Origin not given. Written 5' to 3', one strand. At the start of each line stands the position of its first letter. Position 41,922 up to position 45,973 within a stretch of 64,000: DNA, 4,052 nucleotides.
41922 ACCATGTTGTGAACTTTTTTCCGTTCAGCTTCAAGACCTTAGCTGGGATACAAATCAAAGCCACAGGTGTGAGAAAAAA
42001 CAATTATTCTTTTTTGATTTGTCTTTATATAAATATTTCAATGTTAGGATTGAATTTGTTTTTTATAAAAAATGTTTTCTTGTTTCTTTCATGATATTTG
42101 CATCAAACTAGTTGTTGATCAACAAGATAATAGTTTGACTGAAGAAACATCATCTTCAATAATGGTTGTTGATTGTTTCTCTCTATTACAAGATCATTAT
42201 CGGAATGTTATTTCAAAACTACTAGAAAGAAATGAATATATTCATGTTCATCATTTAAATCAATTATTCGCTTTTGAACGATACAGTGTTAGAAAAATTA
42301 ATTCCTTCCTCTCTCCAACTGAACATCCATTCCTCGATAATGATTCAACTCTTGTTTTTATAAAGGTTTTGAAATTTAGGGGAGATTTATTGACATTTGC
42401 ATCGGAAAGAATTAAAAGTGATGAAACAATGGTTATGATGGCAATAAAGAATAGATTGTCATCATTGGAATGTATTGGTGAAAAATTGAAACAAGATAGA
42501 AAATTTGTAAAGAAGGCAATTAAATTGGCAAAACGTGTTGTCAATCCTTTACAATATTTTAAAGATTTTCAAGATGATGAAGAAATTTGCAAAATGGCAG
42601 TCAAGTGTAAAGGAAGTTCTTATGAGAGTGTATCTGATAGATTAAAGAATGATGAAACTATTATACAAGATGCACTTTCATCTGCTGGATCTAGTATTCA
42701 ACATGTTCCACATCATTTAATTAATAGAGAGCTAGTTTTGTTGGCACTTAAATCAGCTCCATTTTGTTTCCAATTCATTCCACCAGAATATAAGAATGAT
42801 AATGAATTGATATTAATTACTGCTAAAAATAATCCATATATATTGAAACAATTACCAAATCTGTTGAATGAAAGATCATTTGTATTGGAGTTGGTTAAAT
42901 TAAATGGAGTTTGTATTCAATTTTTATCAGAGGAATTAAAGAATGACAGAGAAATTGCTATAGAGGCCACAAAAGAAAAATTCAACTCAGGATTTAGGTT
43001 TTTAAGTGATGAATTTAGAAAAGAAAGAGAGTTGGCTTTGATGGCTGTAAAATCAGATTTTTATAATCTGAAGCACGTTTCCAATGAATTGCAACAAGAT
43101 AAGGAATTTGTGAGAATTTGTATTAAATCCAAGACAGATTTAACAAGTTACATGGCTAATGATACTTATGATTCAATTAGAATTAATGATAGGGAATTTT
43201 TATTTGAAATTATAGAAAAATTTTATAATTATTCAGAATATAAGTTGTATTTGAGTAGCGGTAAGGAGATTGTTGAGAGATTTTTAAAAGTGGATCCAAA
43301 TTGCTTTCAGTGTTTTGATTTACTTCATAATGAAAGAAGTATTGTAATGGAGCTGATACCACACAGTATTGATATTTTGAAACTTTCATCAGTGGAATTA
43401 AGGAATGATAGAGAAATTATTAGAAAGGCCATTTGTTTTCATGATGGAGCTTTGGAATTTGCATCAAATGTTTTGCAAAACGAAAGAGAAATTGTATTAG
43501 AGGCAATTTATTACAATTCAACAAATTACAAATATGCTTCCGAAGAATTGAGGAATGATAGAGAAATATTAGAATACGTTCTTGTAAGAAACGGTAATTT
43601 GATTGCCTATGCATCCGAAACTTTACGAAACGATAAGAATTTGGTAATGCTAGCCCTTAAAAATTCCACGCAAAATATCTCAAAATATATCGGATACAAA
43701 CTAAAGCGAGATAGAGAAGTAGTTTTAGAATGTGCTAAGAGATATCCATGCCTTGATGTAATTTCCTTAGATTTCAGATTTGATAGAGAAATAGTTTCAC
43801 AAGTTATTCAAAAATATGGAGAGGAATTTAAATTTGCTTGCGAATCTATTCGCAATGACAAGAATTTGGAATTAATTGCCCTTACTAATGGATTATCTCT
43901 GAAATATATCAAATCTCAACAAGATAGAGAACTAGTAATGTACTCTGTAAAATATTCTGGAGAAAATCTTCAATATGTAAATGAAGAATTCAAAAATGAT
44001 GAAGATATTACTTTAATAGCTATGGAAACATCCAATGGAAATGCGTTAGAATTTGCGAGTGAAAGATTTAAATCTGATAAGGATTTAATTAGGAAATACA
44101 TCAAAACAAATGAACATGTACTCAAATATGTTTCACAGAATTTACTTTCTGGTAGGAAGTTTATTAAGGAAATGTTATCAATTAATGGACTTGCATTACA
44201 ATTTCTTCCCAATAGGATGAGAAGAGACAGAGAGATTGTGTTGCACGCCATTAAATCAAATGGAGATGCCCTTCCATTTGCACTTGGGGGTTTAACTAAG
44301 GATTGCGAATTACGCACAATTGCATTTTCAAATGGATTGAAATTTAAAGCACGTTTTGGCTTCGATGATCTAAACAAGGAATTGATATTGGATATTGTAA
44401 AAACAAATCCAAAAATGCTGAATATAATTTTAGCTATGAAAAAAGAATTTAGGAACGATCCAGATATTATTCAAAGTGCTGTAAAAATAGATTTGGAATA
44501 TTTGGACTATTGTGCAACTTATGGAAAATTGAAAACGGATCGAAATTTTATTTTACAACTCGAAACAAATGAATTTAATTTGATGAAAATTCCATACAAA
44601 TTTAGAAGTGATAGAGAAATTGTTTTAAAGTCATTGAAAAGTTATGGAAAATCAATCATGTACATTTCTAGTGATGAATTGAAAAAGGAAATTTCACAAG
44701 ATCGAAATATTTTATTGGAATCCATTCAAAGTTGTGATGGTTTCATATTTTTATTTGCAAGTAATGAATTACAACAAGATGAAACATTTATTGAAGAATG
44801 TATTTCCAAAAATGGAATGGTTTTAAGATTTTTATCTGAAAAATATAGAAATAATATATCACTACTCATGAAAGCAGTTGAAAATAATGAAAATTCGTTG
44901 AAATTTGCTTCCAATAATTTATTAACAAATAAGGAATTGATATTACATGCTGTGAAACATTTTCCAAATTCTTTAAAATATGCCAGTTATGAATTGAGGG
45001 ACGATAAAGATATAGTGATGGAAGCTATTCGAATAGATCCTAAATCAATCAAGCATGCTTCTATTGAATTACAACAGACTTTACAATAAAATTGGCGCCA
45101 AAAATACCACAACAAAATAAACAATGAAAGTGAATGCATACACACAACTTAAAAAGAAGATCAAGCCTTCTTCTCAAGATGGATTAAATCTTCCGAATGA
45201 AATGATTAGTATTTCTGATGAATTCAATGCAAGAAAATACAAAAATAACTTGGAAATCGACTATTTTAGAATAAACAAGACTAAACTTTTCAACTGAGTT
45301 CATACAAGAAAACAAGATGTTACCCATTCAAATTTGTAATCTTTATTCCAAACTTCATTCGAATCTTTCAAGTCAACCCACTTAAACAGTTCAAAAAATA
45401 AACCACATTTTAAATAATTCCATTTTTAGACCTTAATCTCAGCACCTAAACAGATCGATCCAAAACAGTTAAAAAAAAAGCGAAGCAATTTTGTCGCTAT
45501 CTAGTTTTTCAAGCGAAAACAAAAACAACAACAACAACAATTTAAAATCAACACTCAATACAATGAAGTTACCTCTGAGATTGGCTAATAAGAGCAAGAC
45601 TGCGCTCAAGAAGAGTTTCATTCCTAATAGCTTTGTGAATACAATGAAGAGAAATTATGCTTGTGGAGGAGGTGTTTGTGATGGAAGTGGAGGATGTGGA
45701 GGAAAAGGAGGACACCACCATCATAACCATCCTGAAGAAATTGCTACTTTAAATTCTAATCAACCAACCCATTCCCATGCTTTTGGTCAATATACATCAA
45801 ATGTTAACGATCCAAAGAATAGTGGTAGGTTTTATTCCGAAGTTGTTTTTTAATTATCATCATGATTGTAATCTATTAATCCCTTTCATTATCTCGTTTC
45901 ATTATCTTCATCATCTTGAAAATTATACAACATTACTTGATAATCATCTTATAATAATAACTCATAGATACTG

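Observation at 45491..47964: Long-form [FeFe]-hydrogenase with an organelle-presequence-like N-terminus and an inserted Cys/Gly/His-rich motif, split by an intron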

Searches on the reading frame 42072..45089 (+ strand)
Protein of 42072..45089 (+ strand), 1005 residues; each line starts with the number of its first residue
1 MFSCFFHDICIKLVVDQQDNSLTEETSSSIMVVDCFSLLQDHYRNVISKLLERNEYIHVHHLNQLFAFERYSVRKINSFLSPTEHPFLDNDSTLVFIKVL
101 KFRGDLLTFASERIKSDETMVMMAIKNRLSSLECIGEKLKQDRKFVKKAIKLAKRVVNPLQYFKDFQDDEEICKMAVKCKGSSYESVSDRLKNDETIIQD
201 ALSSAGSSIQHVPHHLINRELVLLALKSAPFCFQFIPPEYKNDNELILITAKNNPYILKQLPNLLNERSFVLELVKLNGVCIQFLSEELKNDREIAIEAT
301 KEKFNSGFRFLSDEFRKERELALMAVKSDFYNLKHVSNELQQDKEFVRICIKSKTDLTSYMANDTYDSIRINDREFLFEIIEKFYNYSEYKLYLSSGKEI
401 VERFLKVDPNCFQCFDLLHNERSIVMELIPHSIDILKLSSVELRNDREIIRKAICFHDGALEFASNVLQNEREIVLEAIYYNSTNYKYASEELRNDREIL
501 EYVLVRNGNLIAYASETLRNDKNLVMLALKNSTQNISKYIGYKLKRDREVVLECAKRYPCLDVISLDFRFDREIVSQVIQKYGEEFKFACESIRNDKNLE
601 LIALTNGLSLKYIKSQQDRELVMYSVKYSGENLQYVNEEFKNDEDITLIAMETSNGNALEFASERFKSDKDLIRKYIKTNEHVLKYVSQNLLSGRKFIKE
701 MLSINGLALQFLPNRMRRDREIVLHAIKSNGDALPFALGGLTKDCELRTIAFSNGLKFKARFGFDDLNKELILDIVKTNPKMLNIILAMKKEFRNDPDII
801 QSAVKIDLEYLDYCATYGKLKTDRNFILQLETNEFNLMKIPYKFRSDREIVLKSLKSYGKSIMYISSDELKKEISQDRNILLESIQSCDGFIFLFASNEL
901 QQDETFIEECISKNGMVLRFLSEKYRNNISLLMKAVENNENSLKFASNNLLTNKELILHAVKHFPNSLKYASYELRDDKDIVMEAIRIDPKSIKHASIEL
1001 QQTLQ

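Call 23: search_protein_families(library=pfam, proteins=[window:42072-45089:+], max_evalue=0.001)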
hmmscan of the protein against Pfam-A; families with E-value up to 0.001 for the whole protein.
window:42072-45089:+ (1005 aa): 1 family
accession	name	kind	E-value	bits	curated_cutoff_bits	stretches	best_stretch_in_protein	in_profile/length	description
PF13475.11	DUF4116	-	2.1e-186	603.8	24.9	18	953-1001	1-49/49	Domain of unknown function (DUF4116)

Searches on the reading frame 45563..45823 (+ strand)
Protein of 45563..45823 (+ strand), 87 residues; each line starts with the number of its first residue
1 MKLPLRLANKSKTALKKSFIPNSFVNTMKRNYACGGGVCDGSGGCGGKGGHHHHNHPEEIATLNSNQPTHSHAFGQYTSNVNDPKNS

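Call 46: search_protein_representatives(protein=window:45563-45823:+)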
Query: 87 residues. Proteins with E-value up to 0.001 (for the whole library): 1; up to 1e-10: 1; up to 1e-30: 0. The best 1 are listed.
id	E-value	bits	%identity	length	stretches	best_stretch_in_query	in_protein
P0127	2.2e-19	85.9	65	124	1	1-87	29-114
